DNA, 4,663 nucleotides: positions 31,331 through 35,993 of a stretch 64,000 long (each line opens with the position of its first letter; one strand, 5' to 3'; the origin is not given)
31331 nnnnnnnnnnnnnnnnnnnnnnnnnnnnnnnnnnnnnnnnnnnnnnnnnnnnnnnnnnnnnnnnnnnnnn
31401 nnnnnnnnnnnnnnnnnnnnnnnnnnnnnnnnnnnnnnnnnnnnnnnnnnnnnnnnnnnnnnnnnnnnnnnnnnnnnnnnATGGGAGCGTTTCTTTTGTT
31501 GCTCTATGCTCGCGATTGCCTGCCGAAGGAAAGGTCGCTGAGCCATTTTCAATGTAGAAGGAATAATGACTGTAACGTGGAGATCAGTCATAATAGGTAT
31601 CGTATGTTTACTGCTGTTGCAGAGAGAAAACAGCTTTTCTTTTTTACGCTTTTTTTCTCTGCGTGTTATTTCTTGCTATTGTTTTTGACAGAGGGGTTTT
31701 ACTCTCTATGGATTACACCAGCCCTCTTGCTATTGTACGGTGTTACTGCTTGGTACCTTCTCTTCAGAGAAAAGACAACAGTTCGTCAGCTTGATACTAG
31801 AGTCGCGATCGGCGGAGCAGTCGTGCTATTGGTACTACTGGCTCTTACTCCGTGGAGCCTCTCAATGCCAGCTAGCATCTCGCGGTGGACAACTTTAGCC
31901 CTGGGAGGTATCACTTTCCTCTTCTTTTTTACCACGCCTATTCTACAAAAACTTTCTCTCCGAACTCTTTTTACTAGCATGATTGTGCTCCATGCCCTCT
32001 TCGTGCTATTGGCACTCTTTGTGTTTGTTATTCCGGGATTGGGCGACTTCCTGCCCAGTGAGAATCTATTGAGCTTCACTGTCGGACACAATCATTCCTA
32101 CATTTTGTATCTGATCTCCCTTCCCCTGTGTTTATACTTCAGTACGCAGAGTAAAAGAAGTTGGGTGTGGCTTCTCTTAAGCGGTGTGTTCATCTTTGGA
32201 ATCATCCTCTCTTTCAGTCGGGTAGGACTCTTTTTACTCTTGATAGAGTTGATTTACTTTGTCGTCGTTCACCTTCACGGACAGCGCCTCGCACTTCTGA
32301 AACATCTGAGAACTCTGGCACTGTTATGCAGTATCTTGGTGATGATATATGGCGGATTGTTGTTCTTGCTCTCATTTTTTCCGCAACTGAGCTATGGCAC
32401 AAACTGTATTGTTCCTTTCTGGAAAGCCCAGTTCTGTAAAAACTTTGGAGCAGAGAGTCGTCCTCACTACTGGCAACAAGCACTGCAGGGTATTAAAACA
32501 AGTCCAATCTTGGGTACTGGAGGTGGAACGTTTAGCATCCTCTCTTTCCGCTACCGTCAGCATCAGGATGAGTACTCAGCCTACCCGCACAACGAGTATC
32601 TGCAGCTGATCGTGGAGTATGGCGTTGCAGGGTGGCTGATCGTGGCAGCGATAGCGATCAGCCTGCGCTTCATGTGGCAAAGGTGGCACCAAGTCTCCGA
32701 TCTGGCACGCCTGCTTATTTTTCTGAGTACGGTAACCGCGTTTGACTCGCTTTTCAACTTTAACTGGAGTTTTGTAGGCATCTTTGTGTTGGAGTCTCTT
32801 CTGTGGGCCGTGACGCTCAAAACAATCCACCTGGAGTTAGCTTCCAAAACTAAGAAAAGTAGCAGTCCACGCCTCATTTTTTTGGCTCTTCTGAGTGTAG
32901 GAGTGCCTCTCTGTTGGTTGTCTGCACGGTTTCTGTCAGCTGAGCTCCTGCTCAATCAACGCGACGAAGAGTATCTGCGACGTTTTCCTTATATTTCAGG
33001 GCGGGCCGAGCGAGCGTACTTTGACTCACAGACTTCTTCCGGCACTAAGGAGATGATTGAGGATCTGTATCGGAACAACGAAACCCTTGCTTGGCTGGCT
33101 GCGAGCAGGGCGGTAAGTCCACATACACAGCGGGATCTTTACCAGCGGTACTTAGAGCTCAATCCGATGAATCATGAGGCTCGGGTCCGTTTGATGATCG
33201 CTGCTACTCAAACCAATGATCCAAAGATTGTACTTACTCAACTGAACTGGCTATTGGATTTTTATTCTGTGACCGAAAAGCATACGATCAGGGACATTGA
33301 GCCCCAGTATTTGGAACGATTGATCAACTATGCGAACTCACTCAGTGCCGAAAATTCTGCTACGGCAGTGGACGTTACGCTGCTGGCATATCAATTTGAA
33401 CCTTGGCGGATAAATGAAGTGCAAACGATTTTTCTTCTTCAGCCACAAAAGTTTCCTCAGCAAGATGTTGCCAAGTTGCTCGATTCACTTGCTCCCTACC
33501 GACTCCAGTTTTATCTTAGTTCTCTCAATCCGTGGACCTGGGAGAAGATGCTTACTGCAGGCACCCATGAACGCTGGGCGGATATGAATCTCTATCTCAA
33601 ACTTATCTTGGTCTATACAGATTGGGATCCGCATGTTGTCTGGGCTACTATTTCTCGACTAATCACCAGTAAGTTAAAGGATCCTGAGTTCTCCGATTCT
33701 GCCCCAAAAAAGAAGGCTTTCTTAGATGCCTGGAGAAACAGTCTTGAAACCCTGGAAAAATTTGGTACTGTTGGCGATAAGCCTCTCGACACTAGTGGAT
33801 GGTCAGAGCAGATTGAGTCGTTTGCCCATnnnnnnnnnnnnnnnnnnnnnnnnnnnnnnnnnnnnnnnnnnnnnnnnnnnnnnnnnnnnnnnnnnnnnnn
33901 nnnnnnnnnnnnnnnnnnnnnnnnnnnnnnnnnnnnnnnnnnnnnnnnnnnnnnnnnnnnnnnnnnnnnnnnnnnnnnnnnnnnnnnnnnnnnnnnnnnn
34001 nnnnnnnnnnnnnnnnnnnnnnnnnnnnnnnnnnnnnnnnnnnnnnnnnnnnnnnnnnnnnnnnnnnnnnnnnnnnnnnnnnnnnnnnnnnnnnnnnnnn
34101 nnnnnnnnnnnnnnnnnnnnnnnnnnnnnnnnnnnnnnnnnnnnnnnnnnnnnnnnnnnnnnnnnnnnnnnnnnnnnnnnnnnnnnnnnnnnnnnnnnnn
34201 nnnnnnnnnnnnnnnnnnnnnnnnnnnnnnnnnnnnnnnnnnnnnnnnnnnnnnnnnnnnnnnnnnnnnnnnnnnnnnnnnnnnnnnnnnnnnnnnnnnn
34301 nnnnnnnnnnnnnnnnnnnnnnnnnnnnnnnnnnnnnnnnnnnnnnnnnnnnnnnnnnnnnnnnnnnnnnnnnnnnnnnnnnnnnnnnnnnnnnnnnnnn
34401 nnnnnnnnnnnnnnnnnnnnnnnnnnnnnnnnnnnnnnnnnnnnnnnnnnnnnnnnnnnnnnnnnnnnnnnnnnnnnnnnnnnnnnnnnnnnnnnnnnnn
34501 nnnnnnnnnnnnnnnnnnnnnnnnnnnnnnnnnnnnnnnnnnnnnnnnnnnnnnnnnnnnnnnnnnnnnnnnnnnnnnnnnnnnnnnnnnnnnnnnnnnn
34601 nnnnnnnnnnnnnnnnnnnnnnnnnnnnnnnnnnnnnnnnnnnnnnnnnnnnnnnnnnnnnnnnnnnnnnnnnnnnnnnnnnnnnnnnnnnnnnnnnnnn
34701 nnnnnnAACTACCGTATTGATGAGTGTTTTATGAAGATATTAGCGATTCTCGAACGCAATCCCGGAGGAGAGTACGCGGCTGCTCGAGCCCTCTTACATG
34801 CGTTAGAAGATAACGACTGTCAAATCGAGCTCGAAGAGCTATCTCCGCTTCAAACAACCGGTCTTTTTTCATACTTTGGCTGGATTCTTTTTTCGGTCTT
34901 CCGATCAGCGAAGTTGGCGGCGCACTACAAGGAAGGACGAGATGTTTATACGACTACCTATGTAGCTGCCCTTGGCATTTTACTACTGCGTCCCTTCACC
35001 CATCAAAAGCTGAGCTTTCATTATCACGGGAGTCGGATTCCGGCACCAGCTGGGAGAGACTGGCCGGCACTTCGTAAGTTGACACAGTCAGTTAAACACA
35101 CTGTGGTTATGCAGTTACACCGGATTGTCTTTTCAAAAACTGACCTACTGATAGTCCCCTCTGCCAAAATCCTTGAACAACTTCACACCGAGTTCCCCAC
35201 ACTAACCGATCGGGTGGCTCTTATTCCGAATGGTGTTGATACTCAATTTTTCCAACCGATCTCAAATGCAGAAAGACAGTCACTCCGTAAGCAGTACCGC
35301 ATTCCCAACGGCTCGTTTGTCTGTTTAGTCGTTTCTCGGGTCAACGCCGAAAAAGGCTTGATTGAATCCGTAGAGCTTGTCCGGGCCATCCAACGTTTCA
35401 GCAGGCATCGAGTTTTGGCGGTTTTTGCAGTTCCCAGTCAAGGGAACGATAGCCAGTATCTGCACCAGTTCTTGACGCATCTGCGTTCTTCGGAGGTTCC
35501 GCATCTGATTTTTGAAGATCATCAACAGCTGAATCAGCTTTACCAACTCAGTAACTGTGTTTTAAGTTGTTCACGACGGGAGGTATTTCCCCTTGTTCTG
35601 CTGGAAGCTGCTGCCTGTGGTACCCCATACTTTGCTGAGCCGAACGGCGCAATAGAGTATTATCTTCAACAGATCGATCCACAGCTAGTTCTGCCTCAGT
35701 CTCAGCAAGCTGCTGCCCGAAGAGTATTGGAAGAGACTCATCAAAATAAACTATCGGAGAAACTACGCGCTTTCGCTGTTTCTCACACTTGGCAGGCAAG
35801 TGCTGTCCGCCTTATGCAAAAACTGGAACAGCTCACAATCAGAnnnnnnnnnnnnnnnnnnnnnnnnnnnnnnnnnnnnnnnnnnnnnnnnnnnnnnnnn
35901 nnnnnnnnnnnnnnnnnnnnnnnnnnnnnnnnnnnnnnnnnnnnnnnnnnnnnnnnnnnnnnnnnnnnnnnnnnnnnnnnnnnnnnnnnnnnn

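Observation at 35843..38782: Unusual fusion: membrane-anchored PQQ-type beta-propeller plus GH5-like TIM-barrel inside the glycan island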

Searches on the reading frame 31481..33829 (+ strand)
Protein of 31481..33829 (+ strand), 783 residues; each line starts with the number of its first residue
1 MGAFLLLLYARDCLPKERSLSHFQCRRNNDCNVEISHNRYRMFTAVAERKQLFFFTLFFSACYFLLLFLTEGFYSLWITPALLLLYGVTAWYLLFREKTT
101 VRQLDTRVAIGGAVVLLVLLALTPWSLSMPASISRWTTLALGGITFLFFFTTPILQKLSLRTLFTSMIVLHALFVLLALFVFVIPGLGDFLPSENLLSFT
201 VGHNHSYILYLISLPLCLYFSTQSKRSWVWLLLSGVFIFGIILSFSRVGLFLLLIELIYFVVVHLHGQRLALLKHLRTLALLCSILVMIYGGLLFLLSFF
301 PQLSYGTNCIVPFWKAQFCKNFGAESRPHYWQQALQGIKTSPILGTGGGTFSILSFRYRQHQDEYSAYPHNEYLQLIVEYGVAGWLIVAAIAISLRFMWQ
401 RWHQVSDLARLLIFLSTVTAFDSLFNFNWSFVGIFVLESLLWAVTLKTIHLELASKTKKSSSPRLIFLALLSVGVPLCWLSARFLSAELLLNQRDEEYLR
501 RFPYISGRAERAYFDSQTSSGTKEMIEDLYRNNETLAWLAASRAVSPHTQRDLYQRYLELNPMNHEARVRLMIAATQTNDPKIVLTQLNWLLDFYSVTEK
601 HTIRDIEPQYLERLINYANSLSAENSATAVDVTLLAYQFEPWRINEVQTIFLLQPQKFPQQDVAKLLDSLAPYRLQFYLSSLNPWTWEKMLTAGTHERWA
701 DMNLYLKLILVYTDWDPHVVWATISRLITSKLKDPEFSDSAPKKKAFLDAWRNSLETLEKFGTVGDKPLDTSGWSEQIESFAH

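Call 12: search_protein_families(library=pfam, proteins=[window:31481-33829:+], max_evalue=0.001)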
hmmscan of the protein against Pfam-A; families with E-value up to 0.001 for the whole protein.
window:31481-33829:+ (783 aa): 1 family
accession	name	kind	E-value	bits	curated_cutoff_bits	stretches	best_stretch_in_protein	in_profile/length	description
PF04932.20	Wzy_C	-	8.3e-17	61.8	31.7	1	236-388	5-148/149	O-Antigen ligase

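Call 52: search_protein_families(library=ncbifam, proteins=[window:31481-33829:+], max_evalue=0.00001)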
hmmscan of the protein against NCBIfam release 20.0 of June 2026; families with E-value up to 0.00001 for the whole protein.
window:31481-33829:+ (783 aa): 0 families

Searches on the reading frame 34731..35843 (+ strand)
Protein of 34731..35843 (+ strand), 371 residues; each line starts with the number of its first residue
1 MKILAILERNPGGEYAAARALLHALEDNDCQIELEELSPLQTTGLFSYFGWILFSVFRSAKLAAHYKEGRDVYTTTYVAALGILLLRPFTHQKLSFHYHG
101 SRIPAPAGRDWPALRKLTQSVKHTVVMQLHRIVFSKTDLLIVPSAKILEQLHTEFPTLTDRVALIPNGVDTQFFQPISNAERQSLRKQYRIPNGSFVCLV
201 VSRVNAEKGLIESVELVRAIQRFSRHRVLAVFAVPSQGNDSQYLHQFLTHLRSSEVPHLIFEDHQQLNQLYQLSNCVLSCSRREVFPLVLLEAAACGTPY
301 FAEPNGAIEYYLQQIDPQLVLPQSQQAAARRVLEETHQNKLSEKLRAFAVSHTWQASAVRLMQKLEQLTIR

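Call 12: search_protein_families(library=pfam, proteins=[window:34731-35843:+], max_evalue=0.001)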
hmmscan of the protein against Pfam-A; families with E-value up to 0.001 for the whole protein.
window:34731-35843:+ (371 aa): 5 families
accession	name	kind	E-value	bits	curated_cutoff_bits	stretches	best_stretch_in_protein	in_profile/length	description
PF00534.26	Glycos_transf_1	-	5e-18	65.7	26.4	1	182-346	2-166/172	Glycosyl transferases group 1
PF13692.12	Glyco_trans_1_4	-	2.2e-10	41.4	27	1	197-333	3-137/142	Glycosyl transferases group 1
PF13439.12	Glyco_transf_4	-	6.9e-10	39.6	28.5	1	45-172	50-169/170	Glycosyltransferase Family 4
PF20706.3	GT4-conflict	-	4.8e-08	32.8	26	1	170-339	173-340/385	Family 4 Glycosyltransferase in conflict systems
PF13524.12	Glyco_trans_1_2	-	6.5e-06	26.6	25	1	263-362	36-143/144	Glycosyl transferase-like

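Call 52: search_protein_families(library=ncbifam, proteins=[window:34731-35843:+], max_evalue=0.00001)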
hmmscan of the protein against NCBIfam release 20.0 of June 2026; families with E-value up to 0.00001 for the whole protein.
window:34731-35843:+ (371 aa): 15 families
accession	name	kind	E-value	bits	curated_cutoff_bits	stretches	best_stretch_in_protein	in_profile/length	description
TIGR04047.1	MSMEG_0565_glyc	hypoth_equivalog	2.8e-20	72.8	259.85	1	124-363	126-369/373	MSMEG_0565 family glycosyltransferase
TIGR03449.1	mycothiol_MshA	equivalog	4.5e-14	52.2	462.5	1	133-367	161-402/406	D-inositol-3-phosphate glycosyltransferase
NF053787.1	GlcN_PG_synth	equivalog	4.7e-14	52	480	1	123-368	131-359/361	N-acetylglucosaminyl phosphatidylglycerol synthase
NF049988.1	MGlcDAGSynMgs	equivalog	1.3e-12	47.8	400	1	135-301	153-317/398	alpha-monoglucosyldiacylglycerol synthase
TIGR02149.1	glgA_Coryne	subfamily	2.3e-12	46.7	302.4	1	133-321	141-332/391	glycogen synthase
TIGR03999.1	thiol_BshA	equivalog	5.8e-12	45.2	273.7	1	125-353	133-353/375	N-acetyl-alpha-D-glucosaminyl L-malate synthase BshA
NF047684.1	TeichurnBiosyTuaC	equivalog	8.2e-12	44.7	550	1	150-346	174-362/391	teichuronic acid biosynthesis protein TuaC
NF038229.1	Glyco4_Geo_Pelo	equivalog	1.1e-10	41.1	400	1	133-302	106-266/338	GPMC system family 4 glycosyltransferase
TIGR03088.1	stp2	hypoth_equivalog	3.3e-10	39.6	409.05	1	140-342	140-341/374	TIGR03088 family PEP-CTERM/XrtA system glycosyltransferase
TIGR04157.1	glyco_rSAM_CFB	subfamily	8.7e-10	38.1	400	1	130-301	163-328/406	TIGR04157 family glycosyltransferase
NF012028.0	PRK15484.1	subfamily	1.7e-09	37.3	618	1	124-365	123-375/380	lipopolysaccharide N-acetylglucosaminyltransferase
NF007640.0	PRK10307.1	subfamily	1.9e-08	33.7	276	1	121-353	156-391/411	WcaI family glycosyltransferase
NF053513.1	Gtran_IagA_BgsA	equivalog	2.2e-08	33.5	460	1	132-301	101-263/333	LTA glycolipid anchor biosynthesis glycosyltransferase, IagA/BgsA family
NF041876.1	EPS_EpsE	equivalog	2.2e-07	30.5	400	1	136-348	161-371/389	exopolysaccharide biosynthesis GT4 family glycosyltransferase EpsE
NF038298.1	EPS_HpsO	equivalog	6.8e-07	28.4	575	0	129-342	139-356/388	hormogonium polysaccharide biosynthesis glycosyltransferase HpsO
